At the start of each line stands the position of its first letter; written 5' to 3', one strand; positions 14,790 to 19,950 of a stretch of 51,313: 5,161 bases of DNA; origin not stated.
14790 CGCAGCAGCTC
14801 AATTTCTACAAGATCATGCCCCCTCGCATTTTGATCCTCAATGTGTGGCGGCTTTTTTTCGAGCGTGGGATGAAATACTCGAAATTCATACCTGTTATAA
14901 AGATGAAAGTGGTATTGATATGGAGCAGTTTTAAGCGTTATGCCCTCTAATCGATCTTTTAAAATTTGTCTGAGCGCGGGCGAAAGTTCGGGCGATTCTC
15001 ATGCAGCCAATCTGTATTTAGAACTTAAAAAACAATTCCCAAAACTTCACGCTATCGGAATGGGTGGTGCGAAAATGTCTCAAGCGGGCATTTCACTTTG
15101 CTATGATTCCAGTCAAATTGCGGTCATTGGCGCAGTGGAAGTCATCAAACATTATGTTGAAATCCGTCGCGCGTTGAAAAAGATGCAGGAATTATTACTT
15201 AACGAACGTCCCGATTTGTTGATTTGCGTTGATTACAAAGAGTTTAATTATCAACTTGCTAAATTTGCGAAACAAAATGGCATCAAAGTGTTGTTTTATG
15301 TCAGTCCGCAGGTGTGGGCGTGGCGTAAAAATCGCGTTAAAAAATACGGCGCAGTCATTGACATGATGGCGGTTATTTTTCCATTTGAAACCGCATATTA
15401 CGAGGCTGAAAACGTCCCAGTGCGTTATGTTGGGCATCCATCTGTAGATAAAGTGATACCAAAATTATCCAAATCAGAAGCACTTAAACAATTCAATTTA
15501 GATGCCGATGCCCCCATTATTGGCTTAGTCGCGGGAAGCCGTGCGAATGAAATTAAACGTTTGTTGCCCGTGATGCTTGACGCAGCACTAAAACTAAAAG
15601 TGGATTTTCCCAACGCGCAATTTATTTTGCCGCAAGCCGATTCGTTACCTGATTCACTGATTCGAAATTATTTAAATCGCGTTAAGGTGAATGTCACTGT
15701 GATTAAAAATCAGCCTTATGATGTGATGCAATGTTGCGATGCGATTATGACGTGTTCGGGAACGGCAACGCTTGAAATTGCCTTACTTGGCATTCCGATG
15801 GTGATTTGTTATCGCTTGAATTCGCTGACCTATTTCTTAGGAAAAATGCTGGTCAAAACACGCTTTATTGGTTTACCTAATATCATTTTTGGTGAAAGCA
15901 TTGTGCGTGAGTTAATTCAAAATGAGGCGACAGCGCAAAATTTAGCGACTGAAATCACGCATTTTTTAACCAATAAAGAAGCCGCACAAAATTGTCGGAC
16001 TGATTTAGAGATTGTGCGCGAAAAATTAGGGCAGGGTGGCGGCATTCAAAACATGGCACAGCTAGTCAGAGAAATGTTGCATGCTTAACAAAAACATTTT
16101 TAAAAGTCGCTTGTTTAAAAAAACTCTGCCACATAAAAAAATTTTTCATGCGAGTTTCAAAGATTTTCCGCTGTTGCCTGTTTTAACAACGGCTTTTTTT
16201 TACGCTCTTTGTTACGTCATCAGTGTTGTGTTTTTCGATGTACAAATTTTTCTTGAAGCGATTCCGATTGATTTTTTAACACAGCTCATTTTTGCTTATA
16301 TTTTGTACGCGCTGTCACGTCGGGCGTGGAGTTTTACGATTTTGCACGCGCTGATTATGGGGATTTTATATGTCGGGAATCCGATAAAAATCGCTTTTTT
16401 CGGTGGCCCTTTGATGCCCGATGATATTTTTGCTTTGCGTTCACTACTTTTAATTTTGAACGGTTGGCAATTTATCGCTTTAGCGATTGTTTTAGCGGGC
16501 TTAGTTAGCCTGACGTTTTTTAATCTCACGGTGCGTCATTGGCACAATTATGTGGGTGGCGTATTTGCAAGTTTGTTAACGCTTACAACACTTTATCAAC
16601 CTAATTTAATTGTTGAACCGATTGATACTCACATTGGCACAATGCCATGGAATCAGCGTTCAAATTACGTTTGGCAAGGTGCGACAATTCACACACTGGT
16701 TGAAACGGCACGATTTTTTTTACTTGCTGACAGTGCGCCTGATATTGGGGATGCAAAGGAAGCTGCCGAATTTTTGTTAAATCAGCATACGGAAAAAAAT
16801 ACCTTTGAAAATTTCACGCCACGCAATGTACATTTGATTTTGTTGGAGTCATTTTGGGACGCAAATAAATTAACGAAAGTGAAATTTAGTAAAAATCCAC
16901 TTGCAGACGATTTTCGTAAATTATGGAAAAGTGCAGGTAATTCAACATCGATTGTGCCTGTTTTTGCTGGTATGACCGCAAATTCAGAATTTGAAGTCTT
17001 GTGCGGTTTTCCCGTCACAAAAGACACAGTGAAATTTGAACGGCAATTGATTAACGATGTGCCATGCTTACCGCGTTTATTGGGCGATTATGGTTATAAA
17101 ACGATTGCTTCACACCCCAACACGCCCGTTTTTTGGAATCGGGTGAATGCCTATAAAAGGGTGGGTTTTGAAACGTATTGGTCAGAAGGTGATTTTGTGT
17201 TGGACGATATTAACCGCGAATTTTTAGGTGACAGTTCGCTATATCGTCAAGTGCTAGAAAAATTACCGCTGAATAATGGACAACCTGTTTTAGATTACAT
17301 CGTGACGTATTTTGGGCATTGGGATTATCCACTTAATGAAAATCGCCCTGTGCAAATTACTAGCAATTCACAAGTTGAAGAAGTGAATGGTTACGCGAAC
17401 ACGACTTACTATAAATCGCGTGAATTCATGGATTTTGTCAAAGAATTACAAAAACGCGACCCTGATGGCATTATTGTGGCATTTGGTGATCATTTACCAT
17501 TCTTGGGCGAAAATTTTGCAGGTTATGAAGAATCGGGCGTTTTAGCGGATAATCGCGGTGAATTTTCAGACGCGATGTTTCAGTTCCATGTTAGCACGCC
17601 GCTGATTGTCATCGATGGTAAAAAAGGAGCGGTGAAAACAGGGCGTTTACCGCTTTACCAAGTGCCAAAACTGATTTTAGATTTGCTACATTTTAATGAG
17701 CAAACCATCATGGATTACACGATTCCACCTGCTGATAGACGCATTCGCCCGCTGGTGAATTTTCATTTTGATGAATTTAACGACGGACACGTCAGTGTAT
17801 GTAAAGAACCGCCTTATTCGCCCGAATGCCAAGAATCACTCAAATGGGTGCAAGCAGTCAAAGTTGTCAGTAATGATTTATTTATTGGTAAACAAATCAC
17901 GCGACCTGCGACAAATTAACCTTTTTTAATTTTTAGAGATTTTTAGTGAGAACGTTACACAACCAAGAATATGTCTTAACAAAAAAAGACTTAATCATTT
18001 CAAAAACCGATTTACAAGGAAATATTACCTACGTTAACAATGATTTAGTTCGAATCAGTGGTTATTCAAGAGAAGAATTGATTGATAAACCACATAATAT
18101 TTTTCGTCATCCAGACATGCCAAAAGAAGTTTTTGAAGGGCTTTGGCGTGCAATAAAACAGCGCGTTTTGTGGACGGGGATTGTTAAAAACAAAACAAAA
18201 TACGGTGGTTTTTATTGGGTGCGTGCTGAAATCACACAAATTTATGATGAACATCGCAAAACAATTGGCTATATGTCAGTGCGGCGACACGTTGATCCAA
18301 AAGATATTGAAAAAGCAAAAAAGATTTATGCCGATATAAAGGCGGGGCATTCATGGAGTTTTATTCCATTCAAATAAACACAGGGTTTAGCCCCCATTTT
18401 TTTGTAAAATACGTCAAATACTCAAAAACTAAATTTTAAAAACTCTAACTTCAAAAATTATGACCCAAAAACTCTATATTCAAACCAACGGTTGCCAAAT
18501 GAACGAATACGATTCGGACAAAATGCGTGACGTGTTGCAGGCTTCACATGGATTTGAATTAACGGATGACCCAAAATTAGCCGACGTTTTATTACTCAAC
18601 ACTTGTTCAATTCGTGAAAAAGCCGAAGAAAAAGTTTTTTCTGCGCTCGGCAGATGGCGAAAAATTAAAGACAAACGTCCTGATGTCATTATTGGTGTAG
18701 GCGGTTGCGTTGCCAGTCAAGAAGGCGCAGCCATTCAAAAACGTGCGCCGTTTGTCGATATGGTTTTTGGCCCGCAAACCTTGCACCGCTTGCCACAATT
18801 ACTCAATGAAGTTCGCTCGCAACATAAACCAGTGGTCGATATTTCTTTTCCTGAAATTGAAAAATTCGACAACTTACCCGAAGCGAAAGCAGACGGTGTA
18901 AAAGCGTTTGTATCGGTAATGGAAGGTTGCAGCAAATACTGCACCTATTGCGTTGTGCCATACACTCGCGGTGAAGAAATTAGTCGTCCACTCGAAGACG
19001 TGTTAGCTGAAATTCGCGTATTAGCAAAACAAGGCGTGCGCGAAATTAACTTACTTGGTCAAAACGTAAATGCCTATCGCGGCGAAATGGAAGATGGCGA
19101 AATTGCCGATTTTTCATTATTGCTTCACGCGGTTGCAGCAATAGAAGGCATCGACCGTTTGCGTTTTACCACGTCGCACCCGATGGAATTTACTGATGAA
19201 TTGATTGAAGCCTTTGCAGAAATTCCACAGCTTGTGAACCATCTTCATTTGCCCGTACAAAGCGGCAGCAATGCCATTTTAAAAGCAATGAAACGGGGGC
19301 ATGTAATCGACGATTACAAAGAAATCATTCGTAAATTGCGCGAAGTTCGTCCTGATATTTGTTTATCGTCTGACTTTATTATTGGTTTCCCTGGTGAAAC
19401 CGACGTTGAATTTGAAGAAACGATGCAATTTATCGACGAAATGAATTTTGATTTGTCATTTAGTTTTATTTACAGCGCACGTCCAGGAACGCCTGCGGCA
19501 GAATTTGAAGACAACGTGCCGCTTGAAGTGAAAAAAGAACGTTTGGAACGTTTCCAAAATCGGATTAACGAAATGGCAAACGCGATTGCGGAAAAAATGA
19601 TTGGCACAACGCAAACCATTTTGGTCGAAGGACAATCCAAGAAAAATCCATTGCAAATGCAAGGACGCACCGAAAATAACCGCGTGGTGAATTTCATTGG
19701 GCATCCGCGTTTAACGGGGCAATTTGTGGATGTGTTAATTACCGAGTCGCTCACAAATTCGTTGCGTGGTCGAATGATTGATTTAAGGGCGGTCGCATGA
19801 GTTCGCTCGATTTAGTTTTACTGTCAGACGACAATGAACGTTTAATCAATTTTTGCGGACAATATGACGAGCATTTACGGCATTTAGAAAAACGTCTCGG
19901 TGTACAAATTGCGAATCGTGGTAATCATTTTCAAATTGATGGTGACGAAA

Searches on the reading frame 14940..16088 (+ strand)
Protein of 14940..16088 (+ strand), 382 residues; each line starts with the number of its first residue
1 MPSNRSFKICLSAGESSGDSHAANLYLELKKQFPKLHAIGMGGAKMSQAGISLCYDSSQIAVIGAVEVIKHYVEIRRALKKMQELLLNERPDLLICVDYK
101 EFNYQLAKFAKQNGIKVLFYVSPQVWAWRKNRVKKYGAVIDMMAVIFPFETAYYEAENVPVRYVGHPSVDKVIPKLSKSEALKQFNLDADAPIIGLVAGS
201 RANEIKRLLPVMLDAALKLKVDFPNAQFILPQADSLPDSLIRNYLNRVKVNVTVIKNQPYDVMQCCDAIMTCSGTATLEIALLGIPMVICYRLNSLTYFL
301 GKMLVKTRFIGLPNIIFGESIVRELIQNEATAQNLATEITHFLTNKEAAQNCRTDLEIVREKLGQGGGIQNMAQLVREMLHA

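Call 8: search_protein_families(library=pfam, proteins=[window:14940-16088:+], max_evalue=0.001)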
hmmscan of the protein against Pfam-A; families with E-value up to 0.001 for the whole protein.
window:14940-16088:+ (382 aa): 3 families
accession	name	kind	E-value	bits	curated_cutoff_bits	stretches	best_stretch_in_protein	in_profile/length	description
PF02684.21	LpxB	-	2.7e-105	352.7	22.6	1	9-363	1-359/374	Lipid-A-disaccharide synthetase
PF02350.25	Epimerase_2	-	6.2e-05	22.5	30.6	1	161-290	147-284/347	UDP-N-acetylglucosamine 2-epimerase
PF04007.18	DUF354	-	0.00021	20.9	22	1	250-297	243-292/349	Protein of unknown function (DUF354)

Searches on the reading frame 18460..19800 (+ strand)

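Call 8: search_protein_families(library=pfam, proteins=[window:18460-19800:+], max_evalue=0.001)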
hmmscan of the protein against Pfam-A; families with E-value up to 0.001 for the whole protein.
window:18460-19800:+ (446 aa): 3 families
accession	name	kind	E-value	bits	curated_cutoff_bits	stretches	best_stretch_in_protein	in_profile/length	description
PF04055.27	Radical_SAM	-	2.8e-32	112.6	29.5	1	151-325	1-166/166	Radical SAM superfamily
PF00919.26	UPF0004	-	1.9e-29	102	27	1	4-104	1-98/98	Uncharacterized protein family UPF0004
PF01938.26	TRAM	-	2.3e-15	56.6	21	1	379-439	2-60/61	TRAM domain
